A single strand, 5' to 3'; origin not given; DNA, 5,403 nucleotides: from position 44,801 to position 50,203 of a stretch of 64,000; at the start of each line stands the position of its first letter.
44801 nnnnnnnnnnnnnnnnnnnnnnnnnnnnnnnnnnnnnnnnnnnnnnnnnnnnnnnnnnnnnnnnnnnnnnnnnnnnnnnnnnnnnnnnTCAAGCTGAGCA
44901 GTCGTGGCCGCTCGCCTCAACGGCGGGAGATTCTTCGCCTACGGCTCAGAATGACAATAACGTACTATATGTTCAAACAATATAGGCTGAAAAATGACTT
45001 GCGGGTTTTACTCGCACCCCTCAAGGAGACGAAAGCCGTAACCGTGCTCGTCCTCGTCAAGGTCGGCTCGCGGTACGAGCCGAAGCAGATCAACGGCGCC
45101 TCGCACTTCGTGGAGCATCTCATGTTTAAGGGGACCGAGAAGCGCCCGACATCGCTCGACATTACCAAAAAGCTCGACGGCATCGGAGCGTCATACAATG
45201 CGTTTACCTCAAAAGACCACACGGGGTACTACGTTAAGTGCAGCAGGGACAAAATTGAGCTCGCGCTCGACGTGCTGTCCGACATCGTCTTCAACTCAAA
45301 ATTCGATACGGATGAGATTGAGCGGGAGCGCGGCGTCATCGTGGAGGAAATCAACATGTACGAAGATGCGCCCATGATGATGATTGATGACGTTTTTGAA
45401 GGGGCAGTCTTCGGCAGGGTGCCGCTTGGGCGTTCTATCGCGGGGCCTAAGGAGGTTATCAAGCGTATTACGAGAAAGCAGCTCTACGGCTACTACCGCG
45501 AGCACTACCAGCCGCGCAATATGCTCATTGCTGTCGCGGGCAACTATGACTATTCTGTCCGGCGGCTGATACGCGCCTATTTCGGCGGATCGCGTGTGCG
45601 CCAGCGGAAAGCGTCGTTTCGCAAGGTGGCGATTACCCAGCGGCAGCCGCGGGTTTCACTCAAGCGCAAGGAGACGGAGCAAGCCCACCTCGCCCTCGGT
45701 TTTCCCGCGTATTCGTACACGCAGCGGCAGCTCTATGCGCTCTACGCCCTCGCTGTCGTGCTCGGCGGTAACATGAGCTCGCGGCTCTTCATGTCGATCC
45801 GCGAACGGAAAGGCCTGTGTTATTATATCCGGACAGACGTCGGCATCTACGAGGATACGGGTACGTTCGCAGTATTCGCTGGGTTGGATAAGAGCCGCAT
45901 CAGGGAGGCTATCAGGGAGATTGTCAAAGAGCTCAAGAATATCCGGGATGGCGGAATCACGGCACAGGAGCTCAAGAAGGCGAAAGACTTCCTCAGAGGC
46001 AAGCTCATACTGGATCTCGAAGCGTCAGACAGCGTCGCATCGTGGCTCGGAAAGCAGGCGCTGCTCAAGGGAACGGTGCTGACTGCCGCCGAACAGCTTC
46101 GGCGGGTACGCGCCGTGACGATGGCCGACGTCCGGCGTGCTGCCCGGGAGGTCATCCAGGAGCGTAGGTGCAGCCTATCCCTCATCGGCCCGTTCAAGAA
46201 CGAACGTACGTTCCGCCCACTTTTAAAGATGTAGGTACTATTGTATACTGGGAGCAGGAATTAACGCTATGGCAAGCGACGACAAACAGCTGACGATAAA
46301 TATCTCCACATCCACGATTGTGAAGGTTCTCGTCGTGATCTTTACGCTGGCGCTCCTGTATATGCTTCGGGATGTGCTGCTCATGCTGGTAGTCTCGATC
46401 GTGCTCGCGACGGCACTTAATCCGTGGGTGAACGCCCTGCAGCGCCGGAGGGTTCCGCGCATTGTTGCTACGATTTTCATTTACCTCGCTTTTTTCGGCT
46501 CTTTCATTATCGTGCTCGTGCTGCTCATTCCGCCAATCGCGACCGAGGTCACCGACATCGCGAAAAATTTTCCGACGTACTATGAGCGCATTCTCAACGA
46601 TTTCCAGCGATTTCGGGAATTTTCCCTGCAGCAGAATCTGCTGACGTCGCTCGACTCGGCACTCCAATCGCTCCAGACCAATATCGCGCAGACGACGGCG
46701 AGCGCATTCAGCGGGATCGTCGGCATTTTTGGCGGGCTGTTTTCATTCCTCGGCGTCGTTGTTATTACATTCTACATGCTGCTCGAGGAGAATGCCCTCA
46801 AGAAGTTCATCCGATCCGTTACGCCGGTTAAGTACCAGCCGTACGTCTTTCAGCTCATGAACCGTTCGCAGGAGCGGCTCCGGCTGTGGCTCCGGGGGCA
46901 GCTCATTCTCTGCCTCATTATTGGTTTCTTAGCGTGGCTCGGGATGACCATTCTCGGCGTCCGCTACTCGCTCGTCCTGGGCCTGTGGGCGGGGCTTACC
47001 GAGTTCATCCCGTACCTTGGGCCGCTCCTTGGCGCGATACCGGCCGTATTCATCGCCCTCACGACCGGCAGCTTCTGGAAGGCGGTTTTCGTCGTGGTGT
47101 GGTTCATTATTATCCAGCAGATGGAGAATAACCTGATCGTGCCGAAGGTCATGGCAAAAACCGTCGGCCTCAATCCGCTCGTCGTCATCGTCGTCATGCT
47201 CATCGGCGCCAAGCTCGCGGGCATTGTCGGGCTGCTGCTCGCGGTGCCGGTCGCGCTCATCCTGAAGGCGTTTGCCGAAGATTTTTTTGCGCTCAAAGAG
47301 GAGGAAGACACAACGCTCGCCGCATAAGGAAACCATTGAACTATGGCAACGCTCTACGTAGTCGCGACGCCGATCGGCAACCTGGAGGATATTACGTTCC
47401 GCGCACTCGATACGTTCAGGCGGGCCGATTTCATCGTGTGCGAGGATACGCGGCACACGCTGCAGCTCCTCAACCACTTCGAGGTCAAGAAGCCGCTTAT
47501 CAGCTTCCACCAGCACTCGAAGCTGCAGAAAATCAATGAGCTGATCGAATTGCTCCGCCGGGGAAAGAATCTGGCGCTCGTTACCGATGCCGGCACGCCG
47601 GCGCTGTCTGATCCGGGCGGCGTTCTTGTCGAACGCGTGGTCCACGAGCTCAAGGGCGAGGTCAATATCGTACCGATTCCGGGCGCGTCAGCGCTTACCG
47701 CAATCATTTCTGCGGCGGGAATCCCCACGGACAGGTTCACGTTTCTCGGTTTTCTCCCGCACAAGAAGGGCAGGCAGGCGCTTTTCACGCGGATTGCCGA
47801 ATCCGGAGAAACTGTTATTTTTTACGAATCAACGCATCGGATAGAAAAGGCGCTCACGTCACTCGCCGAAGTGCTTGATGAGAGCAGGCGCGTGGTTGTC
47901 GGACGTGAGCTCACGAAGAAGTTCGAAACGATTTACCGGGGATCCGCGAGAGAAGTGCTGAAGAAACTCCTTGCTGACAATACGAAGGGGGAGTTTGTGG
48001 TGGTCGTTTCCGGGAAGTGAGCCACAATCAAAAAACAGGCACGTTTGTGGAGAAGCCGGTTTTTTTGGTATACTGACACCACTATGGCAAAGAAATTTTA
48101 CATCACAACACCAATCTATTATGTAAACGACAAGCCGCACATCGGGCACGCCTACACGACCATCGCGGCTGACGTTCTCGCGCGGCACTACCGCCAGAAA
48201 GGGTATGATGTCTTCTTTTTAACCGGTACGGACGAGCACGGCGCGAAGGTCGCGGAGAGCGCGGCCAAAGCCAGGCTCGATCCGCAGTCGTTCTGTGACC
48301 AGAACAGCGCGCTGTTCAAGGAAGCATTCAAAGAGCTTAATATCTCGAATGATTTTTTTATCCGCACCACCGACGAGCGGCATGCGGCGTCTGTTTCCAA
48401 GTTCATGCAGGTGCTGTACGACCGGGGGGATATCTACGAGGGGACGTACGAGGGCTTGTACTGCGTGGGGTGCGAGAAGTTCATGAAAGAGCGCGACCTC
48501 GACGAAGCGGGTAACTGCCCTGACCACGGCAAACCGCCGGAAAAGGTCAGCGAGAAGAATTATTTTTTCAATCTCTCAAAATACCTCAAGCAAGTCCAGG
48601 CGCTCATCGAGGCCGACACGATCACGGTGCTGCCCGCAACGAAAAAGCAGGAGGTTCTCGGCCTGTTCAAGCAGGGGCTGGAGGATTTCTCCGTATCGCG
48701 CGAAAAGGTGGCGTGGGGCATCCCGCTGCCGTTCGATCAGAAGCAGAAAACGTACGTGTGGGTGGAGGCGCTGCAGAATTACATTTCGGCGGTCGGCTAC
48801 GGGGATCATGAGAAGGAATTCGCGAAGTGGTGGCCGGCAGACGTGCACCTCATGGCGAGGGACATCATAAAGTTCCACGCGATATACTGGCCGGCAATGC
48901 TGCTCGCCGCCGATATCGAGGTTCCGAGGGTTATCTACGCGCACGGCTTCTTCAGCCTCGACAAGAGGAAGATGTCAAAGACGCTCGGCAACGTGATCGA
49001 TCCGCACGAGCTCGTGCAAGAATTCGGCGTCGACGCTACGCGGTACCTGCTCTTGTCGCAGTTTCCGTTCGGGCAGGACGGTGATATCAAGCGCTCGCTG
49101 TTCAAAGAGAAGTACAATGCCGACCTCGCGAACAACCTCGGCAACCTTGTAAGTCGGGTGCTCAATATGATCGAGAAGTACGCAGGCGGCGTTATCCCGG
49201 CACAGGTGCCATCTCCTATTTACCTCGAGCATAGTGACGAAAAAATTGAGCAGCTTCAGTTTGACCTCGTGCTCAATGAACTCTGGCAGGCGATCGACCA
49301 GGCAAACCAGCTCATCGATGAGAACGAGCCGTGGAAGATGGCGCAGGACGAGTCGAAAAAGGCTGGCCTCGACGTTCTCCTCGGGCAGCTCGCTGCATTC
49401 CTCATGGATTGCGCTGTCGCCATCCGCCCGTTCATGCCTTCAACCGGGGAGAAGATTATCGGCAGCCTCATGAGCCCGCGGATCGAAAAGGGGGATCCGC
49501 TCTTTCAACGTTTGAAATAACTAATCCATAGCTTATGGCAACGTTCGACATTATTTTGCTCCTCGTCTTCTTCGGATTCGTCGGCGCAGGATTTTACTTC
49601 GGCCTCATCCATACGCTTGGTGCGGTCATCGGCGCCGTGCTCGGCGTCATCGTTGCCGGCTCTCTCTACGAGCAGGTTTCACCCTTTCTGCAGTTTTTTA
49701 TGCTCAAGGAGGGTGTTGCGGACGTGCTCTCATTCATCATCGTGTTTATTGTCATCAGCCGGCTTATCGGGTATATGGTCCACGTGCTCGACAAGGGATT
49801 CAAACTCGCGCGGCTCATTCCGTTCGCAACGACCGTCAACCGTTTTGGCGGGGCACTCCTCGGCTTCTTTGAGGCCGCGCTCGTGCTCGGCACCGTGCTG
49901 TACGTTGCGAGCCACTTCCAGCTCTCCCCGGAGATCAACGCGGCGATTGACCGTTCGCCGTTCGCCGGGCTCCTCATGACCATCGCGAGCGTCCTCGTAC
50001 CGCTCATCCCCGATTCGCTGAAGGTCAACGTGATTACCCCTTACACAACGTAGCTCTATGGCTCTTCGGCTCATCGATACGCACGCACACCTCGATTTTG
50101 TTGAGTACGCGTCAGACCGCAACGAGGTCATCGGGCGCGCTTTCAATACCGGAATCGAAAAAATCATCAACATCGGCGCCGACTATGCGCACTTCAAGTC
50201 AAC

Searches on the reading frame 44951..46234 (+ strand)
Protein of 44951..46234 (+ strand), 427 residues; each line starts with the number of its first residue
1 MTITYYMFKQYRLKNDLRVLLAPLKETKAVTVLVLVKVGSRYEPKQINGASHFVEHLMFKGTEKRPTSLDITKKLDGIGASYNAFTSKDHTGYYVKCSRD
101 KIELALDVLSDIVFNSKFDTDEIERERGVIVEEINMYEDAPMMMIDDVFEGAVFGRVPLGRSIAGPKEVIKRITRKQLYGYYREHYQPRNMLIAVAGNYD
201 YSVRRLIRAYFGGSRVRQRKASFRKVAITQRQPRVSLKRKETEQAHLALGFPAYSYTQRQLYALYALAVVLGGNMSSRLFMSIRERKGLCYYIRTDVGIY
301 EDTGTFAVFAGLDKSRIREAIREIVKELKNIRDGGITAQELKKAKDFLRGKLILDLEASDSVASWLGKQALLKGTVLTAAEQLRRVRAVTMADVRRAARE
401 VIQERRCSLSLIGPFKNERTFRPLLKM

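Call 70: search_protein_families(library=pfam, proteins=[window:44951-46234:+], max_evalue=0.00001)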
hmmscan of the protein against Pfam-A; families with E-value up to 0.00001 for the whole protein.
window:44951-46234:+ (427 aa): 2 families
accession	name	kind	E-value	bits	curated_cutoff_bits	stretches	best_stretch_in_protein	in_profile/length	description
PF00675.25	Peptidase_M16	-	7e-41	140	22.3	1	19-167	2-149/149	Insulinase (Peptidase family M16)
PF05193.26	Peptidase_M16_C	-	8.8e-40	136.9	23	1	172-346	1-179/181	Peptidase M16 inactive domain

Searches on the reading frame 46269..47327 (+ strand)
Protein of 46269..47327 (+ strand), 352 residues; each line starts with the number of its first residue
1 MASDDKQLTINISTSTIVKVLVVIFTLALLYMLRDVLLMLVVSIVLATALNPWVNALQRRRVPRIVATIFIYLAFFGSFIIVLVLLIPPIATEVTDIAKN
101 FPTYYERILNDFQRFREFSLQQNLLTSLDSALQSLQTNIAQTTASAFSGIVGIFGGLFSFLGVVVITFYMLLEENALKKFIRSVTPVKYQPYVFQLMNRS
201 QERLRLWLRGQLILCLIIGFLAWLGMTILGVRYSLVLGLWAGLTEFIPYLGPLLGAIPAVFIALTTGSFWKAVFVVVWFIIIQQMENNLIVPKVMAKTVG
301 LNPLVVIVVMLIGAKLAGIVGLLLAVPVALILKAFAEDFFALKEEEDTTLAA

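Call 70: search_protein_families(library=pfam, proteins=[window:46269-47327:+], max_evalue=0.00001)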
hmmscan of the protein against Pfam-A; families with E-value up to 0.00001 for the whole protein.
window:46269-47327:+ (352 aa): 1 family
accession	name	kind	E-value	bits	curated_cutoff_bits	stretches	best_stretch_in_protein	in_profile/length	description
PF01594.21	AI-2E_transport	-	1.1e-74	252.1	34.3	1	21-338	6-325/327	AI-2E family transporter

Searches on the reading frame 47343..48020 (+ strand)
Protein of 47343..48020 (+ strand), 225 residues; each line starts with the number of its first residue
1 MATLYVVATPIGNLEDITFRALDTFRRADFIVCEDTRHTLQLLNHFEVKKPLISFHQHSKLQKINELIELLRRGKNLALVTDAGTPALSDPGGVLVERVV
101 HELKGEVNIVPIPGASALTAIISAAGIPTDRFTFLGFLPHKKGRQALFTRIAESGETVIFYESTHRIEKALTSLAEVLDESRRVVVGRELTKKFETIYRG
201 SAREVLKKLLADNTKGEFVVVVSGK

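Call 70: search_protein_families(library=pfam, proteins=[window:47343-48020:+], max_evalue=0.00001)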
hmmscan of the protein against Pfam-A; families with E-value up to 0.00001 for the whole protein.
window:47343-48020:+ (225 aa): 1 family
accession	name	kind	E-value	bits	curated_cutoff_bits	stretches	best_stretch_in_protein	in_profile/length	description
PF00590.25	TP_methylase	-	3e-35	122.5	27.8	1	3-205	1-211/212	Tetrapyrrole (Corrin/Porphyrin) Methylases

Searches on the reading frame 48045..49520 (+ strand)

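Call 70: search_protein_families(library=pfam, proteins=[window:48045-49520:+], max_evalue=0.00001)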
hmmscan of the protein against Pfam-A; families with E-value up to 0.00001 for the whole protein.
window:48045-49520:+ (491 aa): 3 families
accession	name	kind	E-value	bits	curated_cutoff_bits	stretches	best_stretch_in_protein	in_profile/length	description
PF09334.17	tRNA-synt_1g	-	6.4e-107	358.1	20.1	2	162-373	173-391/391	tRNA synthetases class I (M)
PF00133.28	tRNA-synt_1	-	1.7e-31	109.9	22.7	2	13-232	20-247/414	tRNA synthetases class I (I, L, M and V)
PF01406.26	tRNA-synt_1e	-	1.2e-17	64.7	27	1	27-135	19-126/301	tRNA synthetases class I (C) catalytic domain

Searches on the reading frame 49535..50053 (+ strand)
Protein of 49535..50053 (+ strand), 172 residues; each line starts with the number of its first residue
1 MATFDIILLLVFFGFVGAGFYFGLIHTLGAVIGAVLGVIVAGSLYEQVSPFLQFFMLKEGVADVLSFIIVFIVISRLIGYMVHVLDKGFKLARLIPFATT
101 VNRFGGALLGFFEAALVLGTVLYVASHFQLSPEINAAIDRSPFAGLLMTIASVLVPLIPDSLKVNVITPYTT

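Call 71: search_protein_families(library=pfam, proteins=[window:49535-50053:+], max_evalue=0.00001)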
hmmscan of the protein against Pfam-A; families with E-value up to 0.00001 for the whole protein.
window:49535-50053:+ (172 aa): 1 family
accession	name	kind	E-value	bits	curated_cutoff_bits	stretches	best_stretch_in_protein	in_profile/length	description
PF02674.22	Colicin_V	-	1.5e-17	64.4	29.3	1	4-148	1-140/144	Colicin V production protein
